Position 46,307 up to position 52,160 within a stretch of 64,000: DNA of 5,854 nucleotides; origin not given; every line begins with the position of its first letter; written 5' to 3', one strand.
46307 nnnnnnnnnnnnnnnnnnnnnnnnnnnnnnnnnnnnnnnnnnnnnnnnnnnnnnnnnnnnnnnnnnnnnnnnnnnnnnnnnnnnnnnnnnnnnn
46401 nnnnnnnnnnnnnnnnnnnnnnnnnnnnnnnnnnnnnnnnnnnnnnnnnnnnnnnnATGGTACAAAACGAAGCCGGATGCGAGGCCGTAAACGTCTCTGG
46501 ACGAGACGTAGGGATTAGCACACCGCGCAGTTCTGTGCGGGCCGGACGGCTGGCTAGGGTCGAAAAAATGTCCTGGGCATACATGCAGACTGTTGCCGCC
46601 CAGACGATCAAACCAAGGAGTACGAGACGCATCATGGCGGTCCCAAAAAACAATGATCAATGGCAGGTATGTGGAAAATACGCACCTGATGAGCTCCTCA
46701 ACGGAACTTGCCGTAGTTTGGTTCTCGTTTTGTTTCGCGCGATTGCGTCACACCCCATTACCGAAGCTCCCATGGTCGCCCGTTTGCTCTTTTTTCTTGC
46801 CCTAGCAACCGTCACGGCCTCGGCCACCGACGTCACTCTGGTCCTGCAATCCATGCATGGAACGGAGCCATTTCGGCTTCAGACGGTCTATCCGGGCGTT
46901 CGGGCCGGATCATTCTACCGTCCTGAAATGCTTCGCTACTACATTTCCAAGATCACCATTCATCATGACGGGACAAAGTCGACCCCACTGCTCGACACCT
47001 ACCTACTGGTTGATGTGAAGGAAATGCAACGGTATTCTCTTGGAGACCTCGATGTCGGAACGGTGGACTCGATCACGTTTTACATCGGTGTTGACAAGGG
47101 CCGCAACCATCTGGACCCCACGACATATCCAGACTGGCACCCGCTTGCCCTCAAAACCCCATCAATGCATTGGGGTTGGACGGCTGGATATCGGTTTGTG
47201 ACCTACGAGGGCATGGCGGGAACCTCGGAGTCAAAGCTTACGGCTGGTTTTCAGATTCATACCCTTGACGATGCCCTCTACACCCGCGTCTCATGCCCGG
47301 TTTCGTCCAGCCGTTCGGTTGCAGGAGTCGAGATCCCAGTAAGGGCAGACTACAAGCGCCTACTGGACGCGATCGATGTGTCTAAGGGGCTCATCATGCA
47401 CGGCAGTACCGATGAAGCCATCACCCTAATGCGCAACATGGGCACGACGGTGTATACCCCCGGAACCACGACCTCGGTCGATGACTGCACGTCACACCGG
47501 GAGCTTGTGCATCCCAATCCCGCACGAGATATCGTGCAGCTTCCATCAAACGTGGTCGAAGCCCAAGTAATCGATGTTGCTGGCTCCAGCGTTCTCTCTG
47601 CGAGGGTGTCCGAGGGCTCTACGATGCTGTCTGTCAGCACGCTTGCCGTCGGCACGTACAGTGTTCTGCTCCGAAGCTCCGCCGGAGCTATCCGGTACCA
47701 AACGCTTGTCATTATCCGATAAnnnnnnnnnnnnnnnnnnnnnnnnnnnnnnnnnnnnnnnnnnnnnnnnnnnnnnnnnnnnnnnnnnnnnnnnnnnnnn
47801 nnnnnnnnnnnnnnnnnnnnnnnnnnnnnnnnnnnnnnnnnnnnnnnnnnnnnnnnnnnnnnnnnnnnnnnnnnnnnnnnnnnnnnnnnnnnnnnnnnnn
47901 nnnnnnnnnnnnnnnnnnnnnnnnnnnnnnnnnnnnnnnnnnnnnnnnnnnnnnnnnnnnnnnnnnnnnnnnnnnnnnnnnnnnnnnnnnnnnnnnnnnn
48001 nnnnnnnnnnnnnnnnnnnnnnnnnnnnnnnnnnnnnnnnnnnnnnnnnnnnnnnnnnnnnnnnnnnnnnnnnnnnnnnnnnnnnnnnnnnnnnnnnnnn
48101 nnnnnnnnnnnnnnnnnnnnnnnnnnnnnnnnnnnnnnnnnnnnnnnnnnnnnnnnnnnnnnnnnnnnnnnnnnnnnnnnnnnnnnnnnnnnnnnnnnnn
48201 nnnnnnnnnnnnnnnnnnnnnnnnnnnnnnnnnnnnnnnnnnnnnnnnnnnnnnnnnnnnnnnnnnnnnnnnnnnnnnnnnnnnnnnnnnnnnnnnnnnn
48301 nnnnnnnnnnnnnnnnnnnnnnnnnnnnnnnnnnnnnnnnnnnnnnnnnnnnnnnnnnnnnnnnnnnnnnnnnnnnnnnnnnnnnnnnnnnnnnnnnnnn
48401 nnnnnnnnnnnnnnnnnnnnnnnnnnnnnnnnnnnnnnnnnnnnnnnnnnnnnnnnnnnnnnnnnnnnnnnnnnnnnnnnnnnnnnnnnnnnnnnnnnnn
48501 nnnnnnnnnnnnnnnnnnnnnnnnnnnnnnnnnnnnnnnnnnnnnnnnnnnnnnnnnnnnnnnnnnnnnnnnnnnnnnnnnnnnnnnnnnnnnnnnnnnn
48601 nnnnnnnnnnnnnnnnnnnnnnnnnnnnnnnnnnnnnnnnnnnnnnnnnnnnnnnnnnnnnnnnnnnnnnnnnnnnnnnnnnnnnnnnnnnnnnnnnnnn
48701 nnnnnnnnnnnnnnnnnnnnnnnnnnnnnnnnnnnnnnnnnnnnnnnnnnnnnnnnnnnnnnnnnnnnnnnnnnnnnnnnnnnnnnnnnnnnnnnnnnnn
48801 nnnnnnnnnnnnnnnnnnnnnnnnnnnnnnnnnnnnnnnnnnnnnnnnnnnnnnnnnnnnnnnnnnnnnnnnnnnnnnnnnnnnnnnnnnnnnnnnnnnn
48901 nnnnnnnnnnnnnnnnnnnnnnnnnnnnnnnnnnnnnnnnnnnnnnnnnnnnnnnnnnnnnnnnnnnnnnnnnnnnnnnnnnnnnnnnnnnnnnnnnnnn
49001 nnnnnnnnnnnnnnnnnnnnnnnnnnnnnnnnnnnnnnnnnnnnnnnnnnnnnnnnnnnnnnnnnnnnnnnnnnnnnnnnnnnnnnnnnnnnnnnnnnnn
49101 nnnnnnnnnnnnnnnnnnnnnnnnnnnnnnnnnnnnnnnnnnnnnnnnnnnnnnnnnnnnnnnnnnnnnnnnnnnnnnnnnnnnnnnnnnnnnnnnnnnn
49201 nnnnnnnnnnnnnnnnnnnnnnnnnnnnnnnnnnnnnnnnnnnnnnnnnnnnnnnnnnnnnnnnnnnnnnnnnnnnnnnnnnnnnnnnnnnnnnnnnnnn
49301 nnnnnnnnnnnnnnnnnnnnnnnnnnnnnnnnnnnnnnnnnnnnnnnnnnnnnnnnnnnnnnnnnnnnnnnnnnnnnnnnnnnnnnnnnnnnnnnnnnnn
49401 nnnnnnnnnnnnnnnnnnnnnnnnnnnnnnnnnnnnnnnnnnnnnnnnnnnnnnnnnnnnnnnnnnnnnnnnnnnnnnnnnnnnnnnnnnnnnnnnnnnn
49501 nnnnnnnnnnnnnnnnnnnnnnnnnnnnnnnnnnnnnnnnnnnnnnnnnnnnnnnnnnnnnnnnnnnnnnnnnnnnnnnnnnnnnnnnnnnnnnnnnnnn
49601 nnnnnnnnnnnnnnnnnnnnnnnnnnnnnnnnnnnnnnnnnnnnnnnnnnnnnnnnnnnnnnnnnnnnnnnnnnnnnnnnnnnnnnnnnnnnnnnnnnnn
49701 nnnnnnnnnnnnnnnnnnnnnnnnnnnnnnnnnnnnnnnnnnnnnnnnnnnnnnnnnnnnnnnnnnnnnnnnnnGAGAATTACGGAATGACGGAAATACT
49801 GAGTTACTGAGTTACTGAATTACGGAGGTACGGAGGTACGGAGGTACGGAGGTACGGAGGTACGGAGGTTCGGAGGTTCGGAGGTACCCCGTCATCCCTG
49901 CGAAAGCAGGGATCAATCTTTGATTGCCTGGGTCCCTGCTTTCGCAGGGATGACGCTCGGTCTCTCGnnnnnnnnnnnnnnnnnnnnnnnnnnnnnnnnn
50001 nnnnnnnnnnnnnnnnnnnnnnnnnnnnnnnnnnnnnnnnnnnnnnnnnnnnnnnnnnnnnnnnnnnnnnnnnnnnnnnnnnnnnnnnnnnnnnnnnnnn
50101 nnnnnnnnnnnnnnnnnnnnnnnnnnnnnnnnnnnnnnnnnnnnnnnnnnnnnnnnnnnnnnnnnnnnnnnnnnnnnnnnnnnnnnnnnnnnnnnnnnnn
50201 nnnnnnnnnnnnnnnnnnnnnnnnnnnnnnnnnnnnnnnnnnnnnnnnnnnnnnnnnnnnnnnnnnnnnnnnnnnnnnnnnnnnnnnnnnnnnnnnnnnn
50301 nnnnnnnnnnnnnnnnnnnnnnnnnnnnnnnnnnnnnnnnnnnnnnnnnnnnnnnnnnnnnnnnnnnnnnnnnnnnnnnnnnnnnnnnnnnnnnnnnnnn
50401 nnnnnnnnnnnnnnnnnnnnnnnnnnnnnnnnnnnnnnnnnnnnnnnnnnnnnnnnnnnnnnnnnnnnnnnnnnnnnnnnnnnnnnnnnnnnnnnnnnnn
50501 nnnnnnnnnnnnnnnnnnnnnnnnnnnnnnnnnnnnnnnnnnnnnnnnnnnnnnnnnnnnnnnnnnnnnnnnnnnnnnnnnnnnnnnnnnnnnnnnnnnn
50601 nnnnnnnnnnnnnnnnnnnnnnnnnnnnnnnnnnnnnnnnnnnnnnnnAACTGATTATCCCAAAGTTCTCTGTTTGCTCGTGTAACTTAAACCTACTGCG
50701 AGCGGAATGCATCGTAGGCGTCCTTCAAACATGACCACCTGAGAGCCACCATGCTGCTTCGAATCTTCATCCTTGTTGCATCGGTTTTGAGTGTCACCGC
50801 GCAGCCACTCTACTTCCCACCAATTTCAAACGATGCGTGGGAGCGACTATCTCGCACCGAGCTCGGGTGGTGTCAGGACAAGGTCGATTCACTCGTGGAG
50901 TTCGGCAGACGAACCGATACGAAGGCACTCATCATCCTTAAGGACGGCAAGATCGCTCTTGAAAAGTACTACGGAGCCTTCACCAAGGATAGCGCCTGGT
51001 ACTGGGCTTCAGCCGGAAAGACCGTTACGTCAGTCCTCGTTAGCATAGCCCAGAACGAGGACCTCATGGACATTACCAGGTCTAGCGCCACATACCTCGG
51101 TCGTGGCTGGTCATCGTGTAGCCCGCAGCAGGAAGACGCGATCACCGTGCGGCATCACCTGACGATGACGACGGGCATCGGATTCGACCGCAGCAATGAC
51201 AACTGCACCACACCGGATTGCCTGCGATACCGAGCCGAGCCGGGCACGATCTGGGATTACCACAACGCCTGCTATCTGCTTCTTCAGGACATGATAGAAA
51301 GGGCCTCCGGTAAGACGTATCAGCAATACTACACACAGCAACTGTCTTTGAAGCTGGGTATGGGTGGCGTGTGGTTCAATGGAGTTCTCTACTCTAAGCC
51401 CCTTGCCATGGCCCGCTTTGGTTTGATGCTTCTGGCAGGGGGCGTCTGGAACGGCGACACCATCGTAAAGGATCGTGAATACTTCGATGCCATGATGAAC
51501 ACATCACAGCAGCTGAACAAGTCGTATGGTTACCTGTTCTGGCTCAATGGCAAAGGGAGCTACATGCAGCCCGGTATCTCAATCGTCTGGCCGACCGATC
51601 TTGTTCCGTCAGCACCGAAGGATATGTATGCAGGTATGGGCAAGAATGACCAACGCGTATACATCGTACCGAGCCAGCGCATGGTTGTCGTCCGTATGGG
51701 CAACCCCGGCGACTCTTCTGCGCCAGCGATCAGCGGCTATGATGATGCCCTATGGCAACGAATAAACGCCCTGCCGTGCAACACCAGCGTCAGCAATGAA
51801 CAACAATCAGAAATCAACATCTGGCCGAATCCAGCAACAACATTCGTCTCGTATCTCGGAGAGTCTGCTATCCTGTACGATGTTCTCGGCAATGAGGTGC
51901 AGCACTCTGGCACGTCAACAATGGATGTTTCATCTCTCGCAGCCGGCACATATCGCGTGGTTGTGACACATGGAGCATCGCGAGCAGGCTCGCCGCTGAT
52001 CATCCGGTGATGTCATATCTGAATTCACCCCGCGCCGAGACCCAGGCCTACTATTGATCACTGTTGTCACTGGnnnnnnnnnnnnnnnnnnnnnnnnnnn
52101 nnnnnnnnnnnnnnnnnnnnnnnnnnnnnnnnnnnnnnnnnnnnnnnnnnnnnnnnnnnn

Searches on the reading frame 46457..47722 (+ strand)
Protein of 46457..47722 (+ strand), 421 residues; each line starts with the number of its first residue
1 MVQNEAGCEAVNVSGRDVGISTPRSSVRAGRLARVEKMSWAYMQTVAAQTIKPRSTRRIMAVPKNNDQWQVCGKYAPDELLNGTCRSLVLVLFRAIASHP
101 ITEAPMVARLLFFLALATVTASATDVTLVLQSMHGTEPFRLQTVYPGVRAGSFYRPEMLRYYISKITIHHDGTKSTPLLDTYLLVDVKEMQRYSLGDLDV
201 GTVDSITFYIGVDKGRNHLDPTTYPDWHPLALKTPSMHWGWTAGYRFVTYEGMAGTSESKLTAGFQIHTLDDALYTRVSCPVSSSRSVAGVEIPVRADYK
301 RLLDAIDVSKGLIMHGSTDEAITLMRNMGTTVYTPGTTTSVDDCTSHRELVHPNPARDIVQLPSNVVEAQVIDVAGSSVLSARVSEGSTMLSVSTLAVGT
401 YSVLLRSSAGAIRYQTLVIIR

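Call 84: search_protein_families(library=pfam, proteins=[window:46457-47722:+], max_evalue=0.0001)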
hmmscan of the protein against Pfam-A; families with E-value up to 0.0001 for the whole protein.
window:46457-47722:+ (421 aa): 2 families
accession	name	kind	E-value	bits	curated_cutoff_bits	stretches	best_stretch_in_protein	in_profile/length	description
PF20243.3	MbnP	-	6.7e-26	91.8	27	1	124-310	2-183/189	MbnP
PF18962.6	Por_Secre_tail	-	6.5e-06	26.8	27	1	351-418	1-74/75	Secretion system C-terminal sorting domain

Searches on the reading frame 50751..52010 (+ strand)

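Call 84: search_protein_families(library=pfam, proteins=[window:50751-52010:+], max_evalue=0.0001)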
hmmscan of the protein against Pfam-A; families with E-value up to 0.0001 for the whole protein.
window:50751-52010:+ (419 aa): 2 families
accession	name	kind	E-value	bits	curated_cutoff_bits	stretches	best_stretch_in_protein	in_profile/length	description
PF00144.29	Beta-lactamase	-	4.2e-23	82.5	27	1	59-211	18-185/329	Beta-lactamase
PF18962.6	Por_Secre_tail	-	5.4e-05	23.8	27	0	357-412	1-69/75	Secretion system C-terminal sorting domain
